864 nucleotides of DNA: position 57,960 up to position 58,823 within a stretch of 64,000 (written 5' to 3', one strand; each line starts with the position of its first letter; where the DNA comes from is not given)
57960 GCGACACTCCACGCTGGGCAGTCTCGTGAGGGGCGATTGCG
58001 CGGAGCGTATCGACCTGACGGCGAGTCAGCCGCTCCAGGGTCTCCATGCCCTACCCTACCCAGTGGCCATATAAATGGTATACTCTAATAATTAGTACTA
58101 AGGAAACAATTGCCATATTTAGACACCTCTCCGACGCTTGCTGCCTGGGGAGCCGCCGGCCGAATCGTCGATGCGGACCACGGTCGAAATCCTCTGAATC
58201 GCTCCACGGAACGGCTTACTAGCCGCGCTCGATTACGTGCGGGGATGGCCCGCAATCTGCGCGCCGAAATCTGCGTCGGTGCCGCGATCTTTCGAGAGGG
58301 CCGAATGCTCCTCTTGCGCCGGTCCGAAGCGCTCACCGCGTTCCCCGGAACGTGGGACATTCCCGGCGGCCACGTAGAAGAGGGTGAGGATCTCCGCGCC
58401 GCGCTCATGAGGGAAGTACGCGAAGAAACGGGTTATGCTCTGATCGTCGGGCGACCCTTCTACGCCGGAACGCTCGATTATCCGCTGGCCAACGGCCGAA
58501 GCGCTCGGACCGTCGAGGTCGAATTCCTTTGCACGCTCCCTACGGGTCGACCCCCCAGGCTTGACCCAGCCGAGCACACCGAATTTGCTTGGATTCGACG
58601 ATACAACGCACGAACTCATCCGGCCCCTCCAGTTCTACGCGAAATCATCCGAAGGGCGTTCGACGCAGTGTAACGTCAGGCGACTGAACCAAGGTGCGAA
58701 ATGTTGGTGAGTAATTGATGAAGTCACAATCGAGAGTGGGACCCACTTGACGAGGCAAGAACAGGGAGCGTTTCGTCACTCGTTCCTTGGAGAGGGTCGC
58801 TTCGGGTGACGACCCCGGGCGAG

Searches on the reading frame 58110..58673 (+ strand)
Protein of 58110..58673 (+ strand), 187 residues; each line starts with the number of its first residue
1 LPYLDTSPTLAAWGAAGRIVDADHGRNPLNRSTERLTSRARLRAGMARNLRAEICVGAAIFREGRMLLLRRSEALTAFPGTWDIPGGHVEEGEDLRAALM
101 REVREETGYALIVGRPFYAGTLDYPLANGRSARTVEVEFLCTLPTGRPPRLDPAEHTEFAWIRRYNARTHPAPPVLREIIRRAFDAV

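Call 14: search_protein_families(library=pfam, proteins=[window:58110-58673:+], max_evalue=0.00001)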
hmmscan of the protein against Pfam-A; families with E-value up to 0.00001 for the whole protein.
window:58110-58673:+ (187 aa): 1 family
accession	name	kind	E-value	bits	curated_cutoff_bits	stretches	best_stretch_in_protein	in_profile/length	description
PF00293.34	NUDIX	-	4.1e-19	69.4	21.1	1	55-181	5-132/134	NUDIX domain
